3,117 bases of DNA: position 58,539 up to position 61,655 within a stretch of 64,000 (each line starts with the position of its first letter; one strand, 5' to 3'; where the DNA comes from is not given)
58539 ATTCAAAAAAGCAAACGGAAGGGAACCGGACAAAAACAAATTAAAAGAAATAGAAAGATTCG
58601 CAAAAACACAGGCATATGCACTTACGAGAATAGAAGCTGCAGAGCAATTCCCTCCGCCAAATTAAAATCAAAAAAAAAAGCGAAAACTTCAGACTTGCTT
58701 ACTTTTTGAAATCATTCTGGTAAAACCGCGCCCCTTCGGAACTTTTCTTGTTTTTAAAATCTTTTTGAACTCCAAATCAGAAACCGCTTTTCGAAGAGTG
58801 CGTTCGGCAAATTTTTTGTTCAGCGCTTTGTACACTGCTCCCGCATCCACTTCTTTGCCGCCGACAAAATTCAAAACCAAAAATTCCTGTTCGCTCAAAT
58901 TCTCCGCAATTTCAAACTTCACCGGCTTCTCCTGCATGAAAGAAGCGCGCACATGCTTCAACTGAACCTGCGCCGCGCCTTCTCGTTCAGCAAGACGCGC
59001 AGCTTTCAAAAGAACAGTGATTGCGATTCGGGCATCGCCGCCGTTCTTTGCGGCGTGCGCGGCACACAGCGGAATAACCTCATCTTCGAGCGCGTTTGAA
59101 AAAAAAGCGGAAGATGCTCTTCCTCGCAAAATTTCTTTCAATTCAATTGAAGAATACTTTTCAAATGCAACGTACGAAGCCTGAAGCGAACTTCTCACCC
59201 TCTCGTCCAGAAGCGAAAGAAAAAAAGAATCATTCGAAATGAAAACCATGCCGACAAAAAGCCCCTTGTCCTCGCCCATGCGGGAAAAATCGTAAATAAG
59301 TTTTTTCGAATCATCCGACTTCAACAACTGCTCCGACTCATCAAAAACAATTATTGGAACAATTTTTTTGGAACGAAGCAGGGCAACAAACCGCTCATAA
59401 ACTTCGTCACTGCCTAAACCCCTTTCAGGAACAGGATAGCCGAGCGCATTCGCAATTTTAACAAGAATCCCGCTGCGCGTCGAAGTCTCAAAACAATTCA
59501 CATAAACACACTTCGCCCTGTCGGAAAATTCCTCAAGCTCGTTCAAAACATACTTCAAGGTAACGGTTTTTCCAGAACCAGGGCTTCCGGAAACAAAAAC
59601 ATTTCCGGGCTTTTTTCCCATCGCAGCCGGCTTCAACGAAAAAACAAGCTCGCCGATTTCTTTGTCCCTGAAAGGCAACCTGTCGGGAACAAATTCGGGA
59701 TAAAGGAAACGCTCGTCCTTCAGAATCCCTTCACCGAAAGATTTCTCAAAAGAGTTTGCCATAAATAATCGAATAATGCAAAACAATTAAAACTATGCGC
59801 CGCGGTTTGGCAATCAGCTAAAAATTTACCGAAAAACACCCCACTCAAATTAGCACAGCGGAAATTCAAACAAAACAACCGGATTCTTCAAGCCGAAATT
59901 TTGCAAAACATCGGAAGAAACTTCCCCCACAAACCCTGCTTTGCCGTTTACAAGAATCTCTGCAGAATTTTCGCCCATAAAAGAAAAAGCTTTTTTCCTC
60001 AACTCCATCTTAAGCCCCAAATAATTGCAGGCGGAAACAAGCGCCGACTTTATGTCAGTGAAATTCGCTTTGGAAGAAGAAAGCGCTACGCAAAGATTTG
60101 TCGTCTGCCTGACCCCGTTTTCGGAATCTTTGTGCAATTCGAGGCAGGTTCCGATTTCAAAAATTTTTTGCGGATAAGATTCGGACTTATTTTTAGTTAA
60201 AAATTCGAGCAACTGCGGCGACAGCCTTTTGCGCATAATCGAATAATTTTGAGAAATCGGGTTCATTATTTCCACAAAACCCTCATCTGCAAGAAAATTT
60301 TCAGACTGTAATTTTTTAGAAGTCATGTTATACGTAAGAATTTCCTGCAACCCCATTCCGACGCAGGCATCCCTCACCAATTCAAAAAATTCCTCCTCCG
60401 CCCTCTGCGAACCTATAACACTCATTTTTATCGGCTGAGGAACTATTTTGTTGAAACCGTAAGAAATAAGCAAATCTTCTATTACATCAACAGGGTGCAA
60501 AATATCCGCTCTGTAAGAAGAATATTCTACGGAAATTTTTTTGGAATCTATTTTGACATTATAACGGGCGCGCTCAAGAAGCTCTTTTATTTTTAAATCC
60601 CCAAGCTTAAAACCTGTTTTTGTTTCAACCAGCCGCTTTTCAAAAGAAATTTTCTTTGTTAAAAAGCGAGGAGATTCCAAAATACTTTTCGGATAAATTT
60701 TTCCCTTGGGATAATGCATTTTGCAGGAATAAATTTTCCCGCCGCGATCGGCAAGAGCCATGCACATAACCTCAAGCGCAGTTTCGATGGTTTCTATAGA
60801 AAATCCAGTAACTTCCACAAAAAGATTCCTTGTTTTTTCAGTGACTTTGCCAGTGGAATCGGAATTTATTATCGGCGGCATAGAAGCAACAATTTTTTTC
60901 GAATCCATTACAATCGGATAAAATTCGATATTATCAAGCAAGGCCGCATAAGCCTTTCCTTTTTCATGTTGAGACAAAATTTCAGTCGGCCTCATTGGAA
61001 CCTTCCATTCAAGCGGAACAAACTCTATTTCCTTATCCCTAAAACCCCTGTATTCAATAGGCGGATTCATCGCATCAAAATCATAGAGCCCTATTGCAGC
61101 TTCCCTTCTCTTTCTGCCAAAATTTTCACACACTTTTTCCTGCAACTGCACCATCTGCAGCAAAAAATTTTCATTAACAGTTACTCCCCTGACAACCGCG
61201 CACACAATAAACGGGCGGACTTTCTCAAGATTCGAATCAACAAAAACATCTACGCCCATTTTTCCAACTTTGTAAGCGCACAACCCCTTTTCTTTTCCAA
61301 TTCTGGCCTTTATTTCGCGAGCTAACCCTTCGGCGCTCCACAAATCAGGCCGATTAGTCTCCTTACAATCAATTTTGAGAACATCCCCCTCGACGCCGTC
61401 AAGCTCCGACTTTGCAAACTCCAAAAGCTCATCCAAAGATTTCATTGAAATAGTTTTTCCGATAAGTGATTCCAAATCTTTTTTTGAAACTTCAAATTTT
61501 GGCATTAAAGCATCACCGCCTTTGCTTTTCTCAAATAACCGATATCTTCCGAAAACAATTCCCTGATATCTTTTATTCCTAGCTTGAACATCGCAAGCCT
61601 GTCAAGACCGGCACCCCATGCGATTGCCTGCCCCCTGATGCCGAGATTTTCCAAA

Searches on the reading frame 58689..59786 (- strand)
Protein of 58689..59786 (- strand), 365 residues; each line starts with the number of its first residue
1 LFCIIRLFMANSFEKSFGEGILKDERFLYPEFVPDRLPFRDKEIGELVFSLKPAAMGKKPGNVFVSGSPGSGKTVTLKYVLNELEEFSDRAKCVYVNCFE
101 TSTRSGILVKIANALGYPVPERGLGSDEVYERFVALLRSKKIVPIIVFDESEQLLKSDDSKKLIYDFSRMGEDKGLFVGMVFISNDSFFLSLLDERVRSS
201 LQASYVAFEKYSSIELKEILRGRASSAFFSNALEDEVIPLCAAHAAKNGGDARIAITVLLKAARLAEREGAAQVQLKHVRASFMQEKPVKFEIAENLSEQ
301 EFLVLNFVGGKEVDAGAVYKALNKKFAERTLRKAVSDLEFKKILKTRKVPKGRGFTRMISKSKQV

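Call 20: search_protein_families(library=pfam, proteins=[window:58689-59786:-], max_evalue=0.01)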
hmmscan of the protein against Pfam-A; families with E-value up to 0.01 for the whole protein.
window:58689-59786:- (365 aa): 15 families
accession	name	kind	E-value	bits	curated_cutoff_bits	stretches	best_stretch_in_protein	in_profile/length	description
PF22703.2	Cdc6_lid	-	3e-21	75.5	27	1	218-281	2-65/68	Cdc6 AAA+ ATPase-type lid domain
PF13401.12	AAA_22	-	4.7e-14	53.3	27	1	60-175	5-115/130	AAA domain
PF13191.12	AAA_16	-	9.5e-10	39.7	32.6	1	36-175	1-163/167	AAA ATPase domain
PF01637.24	ATPase_2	-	1.1e-08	35.6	33.2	1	62-194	22-165/225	ATPase domain predominantly from Archaea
PF12846.13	AAA_10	-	1.3e-05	24.9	27.5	1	138-220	236-313/362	AAA-like domain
PF09848.15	SLFN-g3_helicase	-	3.1e-05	23.8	24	1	63-161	4-98/354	Schlafen group 3, DNA/RNA helicase domain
PF24883.2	NPHP3_N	-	7e-05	23.5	24.8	1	62-105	24-65/164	Nephrocystin 3, N-terminal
PF00004.35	AAA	-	9.9e-05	23.2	21.2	1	64-159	2-74/131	ATPase family associated with various cellular activities (AAA)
PF06414.18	Zeta_toxin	-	0.00035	20.5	22.3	1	56-85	12-41/199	Zeta toxin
PF22606.2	Cdc6-ORC-like_ATPase_lid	-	0.00042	20.6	27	1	211-269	1-59/60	Cdc6/ORC-like, ATPase lid domain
PF13245.12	AAA_19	-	0.00079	20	25.1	1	60-96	11-47/134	AAA domain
PF00437.27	T2SSE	-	0.0011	18.1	24.9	1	56-86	138-168/370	Type II/IV secretion system protein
PF00931.28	NB-ARC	-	0.0041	16.8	23.5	1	58-149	16-107/248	NB-ARC domain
PF07693.20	KAP_NTPase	-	0.0054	16.5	20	0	63-115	23-75/293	KAP family P-loop domain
PF20720.3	nSTAND3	-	0.0068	16.6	27.2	0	59-97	16-52/155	Novel STAND NTPase 3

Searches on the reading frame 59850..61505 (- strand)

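Call 20: search_protein_families(library=pfam, proteins=[window:59850-61505:-], max_evalue=0.01)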
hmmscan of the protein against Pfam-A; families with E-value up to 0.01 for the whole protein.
window:59850-61505:- (551 aa): 4 families
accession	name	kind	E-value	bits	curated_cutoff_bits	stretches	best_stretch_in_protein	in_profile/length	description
PF17759.6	tRNA_synthFbeta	-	1.9e-36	126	22.4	1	363-548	10-212/214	Phenylalanyl tRNA synthetase beta chain CLM domain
PF03484.21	B5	-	7e-16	58.6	28.6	1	286-351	1-67/67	tRNA synthetase B5 domain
PF03483.22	B3_4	-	2.3e-06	27.8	29.3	1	129-242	49-134/174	B3/4 domain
PF18262.7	PhetRS_B1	-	5.6e-05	23.7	26.8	1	1-66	1-78/83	Phe-tRNA synthetase beta subunit B1 domain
